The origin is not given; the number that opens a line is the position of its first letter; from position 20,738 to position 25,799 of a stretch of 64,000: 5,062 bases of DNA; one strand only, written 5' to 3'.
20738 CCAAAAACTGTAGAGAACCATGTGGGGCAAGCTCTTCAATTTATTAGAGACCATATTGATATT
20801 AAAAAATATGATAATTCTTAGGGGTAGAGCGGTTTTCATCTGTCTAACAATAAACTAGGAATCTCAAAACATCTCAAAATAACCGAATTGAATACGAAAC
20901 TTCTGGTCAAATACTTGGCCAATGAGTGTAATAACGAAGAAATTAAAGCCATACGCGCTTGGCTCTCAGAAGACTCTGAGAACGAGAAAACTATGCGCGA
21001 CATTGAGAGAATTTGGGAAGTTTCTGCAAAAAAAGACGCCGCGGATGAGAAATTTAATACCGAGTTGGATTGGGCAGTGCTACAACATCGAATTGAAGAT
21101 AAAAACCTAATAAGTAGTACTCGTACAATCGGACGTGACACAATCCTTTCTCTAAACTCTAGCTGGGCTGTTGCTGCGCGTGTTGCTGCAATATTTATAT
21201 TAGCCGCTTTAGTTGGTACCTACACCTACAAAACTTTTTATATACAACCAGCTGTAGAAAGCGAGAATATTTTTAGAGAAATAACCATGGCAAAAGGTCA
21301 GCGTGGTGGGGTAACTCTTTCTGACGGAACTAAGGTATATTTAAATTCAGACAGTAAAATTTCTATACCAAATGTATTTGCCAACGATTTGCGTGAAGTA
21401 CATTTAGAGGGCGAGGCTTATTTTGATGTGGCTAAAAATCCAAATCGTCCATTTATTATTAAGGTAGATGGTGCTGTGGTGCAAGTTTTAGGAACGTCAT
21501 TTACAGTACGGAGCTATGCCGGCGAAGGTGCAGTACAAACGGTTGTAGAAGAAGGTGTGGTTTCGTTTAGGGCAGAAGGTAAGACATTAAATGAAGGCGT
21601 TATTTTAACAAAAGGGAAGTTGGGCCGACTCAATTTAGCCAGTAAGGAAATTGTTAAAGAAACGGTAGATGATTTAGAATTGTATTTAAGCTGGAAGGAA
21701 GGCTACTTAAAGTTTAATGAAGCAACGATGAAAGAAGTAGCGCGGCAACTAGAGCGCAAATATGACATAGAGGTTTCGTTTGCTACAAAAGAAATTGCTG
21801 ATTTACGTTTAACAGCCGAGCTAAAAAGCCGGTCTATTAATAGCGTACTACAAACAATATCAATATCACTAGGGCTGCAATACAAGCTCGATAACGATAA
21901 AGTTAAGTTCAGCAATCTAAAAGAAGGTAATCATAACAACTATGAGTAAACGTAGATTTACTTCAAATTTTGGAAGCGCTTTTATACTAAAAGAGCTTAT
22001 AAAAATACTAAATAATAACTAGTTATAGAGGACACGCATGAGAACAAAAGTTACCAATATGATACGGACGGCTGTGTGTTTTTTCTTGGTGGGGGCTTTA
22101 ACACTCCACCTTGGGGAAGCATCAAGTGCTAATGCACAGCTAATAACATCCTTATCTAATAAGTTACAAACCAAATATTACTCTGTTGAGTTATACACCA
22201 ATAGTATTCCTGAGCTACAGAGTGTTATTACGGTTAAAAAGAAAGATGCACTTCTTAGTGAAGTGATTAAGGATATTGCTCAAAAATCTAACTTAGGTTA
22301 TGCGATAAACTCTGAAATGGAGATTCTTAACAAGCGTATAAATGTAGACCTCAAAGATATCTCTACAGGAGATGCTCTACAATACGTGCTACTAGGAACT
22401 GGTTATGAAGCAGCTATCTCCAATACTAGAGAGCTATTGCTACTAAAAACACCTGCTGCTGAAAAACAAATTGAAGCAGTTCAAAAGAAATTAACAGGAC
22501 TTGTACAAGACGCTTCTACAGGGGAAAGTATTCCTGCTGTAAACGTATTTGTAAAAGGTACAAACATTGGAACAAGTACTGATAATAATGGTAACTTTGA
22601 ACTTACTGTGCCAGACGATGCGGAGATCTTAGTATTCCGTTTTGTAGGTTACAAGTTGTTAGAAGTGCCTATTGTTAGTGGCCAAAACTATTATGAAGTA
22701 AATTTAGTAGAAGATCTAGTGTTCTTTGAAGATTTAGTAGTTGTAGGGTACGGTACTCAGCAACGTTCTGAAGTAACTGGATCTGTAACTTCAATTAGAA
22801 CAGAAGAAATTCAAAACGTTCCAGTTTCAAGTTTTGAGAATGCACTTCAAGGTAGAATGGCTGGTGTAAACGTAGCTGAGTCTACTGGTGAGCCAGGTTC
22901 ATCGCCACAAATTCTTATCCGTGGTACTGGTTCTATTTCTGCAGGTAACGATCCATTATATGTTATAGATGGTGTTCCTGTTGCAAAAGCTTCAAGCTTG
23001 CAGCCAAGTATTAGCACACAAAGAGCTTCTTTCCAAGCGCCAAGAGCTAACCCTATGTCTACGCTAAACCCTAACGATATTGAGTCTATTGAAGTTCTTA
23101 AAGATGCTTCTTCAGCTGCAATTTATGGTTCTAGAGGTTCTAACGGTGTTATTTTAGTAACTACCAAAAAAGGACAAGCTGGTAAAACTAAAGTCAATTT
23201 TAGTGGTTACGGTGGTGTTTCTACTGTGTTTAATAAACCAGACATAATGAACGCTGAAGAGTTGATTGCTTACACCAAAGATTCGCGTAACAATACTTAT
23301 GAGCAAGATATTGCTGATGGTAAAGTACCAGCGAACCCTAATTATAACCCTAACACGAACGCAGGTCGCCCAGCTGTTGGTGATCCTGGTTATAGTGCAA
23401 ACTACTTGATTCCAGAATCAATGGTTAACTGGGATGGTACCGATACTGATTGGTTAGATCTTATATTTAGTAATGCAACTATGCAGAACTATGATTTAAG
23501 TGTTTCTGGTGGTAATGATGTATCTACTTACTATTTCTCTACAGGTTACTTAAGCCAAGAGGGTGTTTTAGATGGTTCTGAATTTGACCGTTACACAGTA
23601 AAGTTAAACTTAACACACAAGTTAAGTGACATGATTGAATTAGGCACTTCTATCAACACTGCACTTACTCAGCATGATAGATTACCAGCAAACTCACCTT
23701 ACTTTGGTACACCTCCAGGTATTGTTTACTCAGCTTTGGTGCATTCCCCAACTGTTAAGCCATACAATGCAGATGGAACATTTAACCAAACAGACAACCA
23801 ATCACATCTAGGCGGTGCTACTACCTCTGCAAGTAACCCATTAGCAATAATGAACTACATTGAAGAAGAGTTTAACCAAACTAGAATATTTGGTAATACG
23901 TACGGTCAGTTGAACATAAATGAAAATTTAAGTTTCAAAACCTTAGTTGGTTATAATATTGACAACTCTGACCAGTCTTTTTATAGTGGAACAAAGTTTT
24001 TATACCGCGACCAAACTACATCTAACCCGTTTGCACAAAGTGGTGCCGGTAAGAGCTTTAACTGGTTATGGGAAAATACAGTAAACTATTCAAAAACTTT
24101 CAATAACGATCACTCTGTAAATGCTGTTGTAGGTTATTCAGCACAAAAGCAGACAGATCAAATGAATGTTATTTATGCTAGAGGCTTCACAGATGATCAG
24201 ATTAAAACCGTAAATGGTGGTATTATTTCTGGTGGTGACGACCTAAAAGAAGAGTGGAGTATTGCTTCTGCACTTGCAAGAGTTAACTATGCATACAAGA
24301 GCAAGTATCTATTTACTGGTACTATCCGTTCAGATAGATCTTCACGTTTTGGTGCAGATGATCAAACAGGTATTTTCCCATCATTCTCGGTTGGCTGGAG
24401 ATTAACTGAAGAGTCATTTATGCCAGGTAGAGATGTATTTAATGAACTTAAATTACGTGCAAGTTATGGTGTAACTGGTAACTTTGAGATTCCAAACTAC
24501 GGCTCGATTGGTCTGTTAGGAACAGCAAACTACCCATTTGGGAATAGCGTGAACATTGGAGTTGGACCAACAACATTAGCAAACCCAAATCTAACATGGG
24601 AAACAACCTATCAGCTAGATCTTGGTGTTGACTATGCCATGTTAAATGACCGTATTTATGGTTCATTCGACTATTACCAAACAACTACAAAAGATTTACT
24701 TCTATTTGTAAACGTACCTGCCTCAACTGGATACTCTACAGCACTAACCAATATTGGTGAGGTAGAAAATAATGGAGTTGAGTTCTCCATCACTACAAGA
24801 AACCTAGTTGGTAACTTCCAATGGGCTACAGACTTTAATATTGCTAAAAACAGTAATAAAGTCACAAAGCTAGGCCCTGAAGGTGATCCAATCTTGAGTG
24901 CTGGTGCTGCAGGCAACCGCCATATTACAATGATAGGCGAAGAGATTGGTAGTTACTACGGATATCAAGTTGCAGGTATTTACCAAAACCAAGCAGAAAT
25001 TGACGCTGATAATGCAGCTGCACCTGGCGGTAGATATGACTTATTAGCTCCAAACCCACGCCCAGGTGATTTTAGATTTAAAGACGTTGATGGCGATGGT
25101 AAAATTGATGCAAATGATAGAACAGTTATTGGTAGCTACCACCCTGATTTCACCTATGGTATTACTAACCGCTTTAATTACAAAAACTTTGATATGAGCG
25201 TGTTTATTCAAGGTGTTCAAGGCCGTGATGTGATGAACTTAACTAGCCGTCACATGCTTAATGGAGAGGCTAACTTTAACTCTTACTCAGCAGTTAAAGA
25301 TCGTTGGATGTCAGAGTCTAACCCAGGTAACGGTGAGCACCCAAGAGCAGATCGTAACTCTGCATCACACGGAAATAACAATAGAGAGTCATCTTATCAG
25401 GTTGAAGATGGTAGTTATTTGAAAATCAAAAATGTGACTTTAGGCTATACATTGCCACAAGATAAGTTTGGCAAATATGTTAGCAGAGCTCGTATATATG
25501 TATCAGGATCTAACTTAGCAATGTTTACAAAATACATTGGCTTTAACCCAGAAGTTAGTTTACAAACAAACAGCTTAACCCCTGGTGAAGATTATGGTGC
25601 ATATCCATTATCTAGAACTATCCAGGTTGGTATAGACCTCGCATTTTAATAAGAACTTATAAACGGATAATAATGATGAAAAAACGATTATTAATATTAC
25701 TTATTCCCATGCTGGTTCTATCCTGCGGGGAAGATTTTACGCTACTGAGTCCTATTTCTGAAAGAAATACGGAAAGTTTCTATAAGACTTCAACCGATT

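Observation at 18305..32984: ECF-sigma/FecR-controlled SusC/D locus built around extracytoplasmic de-N-acetylation, with no recognisable glycoside hydrolase or NagA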

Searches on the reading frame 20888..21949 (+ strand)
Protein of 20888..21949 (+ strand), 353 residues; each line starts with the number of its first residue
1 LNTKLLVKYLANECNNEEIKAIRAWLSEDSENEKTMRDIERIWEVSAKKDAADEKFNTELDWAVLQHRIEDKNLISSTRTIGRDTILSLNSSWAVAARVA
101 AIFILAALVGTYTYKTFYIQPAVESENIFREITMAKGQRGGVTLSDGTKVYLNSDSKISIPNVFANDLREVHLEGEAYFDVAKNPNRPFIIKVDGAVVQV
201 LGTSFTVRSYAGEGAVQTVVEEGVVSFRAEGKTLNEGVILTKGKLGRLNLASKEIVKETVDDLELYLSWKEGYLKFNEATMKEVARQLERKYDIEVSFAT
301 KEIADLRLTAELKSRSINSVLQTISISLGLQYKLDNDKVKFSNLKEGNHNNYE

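Call 3: search_protein_families(library=pfam, proteins=[window:20888-21949:+], max_evalue=0.01)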
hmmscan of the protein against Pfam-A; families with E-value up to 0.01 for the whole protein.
window:20888-21949:+ (353 aa): 2 families
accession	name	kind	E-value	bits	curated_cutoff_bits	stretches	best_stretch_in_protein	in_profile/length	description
PF04773.18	FecR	-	1e-18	68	24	1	132-225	3-96/97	FecR protein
PF16344.10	FecR_C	-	1.1e-15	57.9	24.4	1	273-339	1-68/70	FecR, C-terminal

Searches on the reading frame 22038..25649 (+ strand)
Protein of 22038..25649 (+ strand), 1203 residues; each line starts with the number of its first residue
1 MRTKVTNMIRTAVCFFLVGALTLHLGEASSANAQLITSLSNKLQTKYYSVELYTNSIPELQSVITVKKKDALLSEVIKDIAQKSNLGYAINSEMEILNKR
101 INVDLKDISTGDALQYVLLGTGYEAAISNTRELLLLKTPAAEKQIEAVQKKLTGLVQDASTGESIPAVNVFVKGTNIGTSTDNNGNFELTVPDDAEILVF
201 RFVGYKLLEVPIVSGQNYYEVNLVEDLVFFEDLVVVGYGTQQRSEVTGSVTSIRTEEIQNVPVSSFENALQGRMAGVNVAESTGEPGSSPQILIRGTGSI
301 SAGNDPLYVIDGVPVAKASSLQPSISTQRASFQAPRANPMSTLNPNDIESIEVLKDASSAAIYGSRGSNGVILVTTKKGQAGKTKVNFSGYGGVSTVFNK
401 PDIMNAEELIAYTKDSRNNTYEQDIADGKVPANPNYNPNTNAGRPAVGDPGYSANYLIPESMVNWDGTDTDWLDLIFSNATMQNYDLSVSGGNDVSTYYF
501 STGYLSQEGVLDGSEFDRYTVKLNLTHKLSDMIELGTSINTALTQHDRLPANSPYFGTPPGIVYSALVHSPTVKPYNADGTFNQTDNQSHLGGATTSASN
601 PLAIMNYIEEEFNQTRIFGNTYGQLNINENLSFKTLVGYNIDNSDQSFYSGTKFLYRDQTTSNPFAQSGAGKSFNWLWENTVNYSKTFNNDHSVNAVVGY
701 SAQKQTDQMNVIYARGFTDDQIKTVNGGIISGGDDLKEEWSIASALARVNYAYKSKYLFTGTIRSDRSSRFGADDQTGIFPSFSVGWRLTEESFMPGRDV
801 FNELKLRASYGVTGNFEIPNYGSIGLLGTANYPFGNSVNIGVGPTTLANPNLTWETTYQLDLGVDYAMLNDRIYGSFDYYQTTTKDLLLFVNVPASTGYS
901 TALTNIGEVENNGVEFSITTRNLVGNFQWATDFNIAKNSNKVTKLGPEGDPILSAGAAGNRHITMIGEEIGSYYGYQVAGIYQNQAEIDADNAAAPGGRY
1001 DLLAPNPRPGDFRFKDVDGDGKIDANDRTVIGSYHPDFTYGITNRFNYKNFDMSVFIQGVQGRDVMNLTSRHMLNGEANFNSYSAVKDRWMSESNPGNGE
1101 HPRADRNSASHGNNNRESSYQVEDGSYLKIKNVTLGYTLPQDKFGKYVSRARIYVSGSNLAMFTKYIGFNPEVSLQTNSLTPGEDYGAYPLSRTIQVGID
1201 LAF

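Call 3: search_protein_families(library=pfam, proteins=[window:22038-25649:+], max_evalue=0.01)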
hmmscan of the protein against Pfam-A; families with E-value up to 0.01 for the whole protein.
window:22038-25649:+ (1203 aa): 6 families
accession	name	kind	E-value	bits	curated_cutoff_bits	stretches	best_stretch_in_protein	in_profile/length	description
PF07715.20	Plug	-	2.7e-23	82.9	23.9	1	244-371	3-107/107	TonB-dependent Receptor Plug Domain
PF00593.30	TonB_dep_Rec_b-barrel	-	3.1e-18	67.3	27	1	580-1160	28-436/436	TonB dependent receptor-like, beta-barrel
PF13715.12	CarbopepD_reg_2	-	9e-17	61.3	32.2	1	153-225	2-78/88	CarboxypepD_reg-like domain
PF13620.12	CarboxypepD_reg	-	7.9e-08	33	32.3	1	152-216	2-73/82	Carboxypeptidase regulatory-like domain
PF07660.19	STN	-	0.002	18.3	28.4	0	98-129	13-44/52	Secretin and TonB N terminus short domain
PF23591.1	CILP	-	0.0028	18.1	27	1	152-204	7-58/90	Cartilage intermediate layer protein 1-like domain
